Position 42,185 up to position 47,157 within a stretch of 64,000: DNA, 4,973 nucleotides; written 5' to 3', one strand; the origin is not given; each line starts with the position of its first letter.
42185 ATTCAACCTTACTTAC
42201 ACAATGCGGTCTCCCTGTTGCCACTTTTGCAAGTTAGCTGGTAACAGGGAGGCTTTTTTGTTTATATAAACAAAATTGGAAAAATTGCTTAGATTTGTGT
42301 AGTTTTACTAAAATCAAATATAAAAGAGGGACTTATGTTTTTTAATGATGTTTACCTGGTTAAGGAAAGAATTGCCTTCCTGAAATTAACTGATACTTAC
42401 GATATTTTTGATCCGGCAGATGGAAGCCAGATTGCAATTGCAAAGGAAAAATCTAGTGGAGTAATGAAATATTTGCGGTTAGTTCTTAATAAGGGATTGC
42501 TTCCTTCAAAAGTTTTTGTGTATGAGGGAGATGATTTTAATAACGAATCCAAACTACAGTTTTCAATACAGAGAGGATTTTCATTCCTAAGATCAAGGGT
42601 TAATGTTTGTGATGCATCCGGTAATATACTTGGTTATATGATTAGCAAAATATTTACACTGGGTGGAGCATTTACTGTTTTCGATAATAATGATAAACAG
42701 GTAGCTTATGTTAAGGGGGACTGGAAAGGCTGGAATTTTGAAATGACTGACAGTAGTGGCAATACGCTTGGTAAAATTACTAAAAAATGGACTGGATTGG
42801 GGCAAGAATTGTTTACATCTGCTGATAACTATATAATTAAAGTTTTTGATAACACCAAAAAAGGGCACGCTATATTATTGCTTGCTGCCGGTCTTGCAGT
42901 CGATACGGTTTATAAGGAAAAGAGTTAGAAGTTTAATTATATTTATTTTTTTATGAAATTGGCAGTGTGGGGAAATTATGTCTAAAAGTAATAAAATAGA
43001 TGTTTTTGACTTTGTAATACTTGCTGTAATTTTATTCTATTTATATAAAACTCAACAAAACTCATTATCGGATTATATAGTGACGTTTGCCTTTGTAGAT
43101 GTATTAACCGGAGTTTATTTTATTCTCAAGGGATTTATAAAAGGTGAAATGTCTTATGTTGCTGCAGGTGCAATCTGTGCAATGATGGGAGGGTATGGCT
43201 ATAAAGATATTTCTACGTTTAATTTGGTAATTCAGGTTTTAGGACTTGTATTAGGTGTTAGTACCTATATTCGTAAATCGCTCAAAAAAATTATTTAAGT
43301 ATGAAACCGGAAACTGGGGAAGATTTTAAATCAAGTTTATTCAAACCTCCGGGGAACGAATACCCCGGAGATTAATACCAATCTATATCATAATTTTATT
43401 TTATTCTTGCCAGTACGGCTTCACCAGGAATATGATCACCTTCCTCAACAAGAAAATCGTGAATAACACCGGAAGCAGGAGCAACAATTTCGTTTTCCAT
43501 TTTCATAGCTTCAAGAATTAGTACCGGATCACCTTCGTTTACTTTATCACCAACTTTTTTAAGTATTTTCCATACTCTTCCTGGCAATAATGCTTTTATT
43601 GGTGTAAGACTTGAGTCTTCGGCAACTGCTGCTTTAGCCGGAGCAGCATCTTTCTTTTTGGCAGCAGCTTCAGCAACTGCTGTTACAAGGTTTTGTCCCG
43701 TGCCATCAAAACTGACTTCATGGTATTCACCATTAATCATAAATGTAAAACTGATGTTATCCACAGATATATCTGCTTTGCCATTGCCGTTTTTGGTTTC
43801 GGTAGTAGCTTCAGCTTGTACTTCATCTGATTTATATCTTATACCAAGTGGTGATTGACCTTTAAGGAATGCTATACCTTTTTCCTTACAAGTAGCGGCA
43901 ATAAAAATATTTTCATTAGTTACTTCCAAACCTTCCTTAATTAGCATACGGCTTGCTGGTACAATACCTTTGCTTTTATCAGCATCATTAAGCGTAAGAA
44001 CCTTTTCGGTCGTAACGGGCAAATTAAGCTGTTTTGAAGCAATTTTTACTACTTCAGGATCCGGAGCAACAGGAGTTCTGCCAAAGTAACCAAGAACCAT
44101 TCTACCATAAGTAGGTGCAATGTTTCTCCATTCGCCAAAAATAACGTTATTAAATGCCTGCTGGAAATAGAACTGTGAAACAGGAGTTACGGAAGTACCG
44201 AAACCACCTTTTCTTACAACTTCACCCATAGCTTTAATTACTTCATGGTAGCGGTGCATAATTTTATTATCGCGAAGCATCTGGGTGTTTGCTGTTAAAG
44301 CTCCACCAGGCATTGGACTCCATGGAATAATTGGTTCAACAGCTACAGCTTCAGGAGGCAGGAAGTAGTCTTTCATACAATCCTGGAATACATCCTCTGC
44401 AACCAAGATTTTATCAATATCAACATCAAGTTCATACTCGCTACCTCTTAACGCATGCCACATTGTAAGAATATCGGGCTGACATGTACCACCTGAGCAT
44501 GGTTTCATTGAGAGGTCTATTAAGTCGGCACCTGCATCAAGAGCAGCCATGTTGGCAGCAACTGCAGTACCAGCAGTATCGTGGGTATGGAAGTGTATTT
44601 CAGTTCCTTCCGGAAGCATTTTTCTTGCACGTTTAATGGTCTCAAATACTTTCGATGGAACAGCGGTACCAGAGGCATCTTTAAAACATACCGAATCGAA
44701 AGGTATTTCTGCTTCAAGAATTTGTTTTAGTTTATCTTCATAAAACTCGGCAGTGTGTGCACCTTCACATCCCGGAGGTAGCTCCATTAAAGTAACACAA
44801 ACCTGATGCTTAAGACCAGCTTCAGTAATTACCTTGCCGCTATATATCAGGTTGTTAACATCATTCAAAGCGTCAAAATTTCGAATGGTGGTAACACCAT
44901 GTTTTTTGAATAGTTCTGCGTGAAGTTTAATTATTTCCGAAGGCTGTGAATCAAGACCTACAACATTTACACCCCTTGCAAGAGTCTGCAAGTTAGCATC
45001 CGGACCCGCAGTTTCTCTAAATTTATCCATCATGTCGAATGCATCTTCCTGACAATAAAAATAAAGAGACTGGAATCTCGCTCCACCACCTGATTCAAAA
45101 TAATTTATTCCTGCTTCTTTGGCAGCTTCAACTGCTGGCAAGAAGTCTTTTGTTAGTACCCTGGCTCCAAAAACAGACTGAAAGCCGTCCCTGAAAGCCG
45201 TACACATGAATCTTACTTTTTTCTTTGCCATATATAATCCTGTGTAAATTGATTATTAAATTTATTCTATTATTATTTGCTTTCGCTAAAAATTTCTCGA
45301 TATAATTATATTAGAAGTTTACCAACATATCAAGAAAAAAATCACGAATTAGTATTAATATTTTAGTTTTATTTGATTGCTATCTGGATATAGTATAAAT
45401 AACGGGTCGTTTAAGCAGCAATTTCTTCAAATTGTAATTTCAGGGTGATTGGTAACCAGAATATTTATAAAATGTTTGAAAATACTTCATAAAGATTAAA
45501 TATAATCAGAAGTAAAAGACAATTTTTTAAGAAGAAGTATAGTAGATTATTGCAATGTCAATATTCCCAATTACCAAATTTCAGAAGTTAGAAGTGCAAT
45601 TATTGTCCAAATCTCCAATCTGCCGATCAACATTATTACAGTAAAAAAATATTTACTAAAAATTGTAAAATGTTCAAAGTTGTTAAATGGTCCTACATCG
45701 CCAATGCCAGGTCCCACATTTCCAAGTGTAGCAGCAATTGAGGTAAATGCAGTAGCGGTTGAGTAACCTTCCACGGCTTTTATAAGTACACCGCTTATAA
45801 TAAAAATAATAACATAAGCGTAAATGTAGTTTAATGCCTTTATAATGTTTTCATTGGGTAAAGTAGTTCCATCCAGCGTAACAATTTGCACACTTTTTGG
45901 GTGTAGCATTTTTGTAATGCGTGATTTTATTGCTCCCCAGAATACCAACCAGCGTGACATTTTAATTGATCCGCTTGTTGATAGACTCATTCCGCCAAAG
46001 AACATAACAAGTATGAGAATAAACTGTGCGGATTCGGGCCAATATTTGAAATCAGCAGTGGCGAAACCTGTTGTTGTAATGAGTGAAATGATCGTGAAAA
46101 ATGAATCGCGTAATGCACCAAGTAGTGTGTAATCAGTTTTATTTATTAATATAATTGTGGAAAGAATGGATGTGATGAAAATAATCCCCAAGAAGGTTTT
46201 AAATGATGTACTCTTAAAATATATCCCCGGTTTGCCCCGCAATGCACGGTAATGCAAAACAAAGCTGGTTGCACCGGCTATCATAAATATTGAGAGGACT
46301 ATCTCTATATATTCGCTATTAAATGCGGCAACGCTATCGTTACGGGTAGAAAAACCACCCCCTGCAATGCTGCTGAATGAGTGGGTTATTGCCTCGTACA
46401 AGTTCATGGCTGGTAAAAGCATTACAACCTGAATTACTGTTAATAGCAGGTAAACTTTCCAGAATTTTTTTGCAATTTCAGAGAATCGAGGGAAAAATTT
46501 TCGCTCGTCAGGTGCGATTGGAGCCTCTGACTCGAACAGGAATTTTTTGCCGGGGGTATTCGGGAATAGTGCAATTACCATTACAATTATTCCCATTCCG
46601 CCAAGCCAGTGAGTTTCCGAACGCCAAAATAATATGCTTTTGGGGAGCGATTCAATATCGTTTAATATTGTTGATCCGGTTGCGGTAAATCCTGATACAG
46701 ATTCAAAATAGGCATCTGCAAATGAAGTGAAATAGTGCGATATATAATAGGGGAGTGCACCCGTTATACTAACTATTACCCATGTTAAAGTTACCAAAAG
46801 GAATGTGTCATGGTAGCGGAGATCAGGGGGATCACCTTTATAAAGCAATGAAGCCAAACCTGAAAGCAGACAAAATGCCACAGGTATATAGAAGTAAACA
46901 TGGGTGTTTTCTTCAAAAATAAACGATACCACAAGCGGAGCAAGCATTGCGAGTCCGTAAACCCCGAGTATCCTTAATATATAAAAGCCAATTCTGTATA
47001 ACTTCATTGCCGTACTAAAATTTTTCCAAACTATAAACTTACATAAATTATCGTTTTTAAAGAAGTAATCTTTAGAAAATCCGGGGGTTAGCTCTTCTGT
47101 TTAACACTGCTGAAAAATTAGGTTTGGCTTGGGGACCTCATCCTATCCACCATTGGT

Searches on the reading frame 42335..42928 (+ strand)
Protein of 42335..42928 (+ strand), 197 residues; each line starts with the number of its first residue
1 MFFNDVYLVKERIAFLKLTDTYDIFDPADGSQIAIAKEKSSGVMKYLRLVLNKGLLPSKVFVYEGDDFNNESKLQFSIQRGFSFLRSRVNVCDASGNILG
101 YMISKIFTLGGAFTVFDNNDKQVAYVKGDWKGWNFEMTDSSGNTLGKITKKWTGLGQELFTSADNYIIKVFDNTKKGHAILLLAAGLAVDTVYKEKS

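Call 63: search_protein_families(library=pfam, proteins=[window:42335-42928:+], max_evalue=0.00001)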
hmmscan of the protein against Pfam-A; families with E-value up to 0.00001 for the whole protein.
window:42335-42928:+ (197 aa): 1 family
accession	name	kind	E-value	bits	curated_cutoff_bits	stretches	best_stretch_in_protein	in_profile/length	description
PF03803.21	Scramblase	-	2.2e-14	53.8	25.4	1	76-195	89-220/221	Scramblase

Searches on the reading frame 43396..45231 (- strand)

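Call 63: search_protein_families(library=pfam, proteins=[window:43396-45231:-], max_evalue=0.00001)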
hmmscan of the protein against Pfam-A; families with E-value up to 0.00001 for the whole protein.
window:43396-45231:- (611 aa): 3 families
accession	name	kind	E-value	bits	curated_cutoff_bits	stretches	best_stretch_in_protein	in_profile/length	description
PF02436.23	PYC_OADA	-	7.1e-27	94.9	27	1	305-471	4-170/201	Conserved carboxylase domain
PF00364.28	Biotin_lipoyl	-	4.5e-18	65.3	22.1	1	551-610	15-73/73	Biotin-requiring enzyme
PF00682.25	HMGL-like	-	1.6e-11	44.5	29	1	168-280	144-258/260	HMGL-like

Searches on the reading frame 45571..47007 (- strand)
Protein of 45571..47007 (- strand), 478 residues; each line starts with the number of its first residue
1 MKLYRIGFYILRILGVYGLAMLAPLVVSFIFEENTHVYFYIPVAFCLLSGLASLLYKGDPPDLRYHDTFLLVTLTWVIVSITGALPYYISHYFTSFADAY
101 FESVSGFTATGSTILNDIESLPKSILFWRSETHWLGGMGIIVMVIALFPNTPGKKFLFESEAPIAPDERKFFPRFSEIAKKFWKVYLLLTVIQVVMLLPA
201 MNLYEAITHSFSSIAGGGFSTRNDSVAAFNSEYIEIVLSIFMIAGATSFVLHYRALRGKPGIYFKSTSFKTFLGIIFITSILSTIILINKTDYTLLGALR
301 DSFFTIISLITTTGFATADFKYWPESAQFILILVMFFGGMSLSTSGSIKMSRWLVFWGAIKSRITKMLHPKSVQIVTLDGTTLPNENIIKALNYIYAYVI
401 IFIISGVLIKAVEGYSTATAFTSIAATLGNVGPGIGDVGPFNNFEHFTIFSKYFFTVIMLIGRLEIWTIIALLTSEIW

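Call 3: search_protein_families(library=pfam, proteins=[window:45571-47007:-], max_evalue=0.01)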
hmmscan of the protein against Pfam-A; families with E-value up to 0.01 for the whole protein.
window:45571-47007:- (478 aa): 1 family
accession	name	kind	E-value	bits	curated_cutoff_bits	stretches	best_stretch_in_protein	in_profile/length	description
PF02386.22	TrkH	-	2.1e-63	215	27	1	59-471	26-488/502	Cation transport protein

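Call 31: find_related_loci(query=window:45571-47007:-, collection=genome_contigs, flank=10000)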
Query window:45571-47007:- (478 aa) in genome_contigs; peptide patterns used: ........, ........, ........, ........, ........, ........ (x = any residue, [..] = any of these).
123 stretches matched a pattern; 71 encode a relative of the query (tblastn E <= 1e-3); 71 distinct loci.
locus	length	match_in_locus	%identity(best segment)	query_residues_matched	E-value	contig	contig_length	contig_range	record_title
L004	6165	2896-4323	52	4-478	8e-160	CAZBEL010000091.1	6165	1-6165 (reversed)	MAG TPA_asm: uncultured bacterium isolate SRP216583_co1_89 genome assembly, contig: NODE_13520_length_6165_cov_10.453191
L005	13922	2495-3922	51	4-478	5e-157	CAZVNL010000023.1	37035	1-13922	MAG TPA_asm: uncultured bacterium isolate binchicken_co275_170 genome assembly, contig: NODE_1141_length_37035_cov_27.52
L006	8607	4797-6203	50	10-478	7e-154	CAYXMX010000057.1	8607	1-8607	MAG TPA_asm: uncultured bacterium isolate binchicken_co275_144 genome assembly, contig: NODE_13628_length_8607_cov_37.57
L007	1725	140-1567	50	4-478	6e-165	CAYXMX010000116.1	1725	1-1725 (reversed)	MAG TPA_asm: uncultured bacterium isolate binchicken_co275_144 genome assembly, contig: NODE_194882_length_1725_cov_46.9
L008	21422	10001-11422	55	6-478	4e-172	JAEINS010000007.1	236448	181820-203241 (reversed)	MAG: Melioribacteraceae bacterium isolate MAG10 NODE_50_length_236448_cov_183.738441, whole genome shotgun sequence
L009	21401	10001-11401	51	12-478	2e-148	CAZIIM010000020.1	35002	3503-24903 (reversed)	MAG TPA_asm: uncultured bacterium isolate binchicken_co253_63 genome assembly, contig: NODE_466_length_35002_cov_41.3085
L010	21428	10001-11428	50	4-478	5e-148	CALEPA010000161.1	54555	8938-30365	MAG TPA_asm: uncultured Candidatus Marinimicrobia bacterium isolate DRR093005_bin.25_CONCOCT_v1.1_MAG genome assembly, c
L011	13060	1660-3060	51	12-478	6e-145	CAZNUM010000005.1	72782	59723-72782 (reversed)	MAG TPA_asm: uncultured bacterium isolate binchicken_co275_504 genome assembly, contig: NODE_264_length_72782_cov_7.3151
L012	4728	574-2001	51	4-478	7e-144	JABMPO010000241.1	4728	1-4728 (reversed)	MAG: Candidatus Neomarinimicrobiota bacterium isolate bin.522 k141_2888157, whole genome shotgun sequence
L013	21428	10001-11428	49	4-478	8e-142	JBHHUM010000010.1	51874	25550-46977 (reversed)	MAG: Fidelibacterota bacterium isolate S.5.sp3_bin.18 NODE_81_length_51874_cov_6.639457, whole genome shotgun sequence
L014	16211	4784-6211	46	4-478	9e-141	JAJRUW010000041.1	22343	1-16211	MAG: Candidatus Neomarinimicrobiota bacterium isolate Dive96_bin10.244 k141_1681031, whole genome shotgun sequence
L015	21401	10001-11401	50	12-478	1e-140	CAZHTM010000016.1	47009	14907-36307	MAG TPA_asm: uncultured bacterium isolate binchicken_co172_182 genome assembly, contig: NODE_450_length_47009_cov_31.553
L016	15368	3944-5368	48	5-478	2e-140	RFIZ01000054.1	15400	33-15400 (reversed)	MAG: Candidatus Neomarinimicrobiota bacterium isolate J089 k99_224973, whole genome shotgun sequence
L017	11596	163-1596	47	1-478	9e-137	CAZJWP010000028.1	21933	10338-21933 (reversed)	MAG TPA_asm: uncultured bacterium isolate binchicken_co275_203 genome assembly, contig: NODE_2994_length_21933_cov_18.62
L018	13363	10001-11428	47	4-478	3e-136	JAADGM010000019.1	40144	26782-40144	MAG: FCB group bacterium isolate M_MetaBat.118 contig-127_923, whole genome shotgun sequence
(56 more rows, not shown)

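Call 61: find_related_loci(query=window:45571-47007:-, collection=metagenome_contigs, flank=8000)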
Query window:45571-47007:- (478 aa) in metagenome_contigs; peptide patterns used: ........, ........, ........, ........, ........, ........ (x = any residue, [..] = any of these).
105 stretches matched a pattern; 28 encode a relative of the query (tblastn E <= 1e-3); 28 distinct loci.
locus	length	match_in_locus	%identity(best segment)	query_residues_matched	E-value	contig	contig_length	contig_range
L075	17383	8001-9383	41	18-478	8e-107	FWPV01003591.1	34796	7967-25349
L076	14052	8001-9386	41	18-478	6e-107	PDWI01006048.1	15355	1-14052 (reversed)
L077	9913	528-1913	39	18-478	1e-96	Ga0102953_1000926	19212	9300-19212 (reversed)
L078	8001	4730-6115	38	18-478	2e-94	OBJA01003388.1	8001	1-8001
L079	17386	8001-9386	37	18-478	3e-94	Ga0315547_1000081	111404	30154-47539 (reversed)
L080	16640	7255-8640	37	18-478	3e-94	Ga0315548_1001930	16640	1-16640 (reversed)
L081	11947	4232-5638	37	10-474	3e-93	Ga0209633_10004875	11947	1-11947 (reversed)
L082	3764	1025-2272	37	59-478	4e-92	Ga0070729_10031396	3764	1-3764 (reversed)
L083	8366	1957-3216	39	56-478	1e-90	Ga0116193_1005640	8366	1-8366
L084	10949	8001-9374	39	20-475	4e-90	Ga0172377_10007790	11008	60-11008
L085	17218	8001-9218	39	66-473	2e-89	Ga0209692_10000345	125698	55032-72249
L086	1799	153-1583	36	4-478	2e-90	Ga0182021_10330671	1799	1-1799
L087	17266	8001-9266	38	57-478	7e-85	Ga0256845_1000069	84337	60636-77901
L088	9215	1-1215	42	73-475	3e-83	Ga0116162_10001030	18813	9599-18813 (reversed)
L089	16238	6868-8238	38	21-475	2e-82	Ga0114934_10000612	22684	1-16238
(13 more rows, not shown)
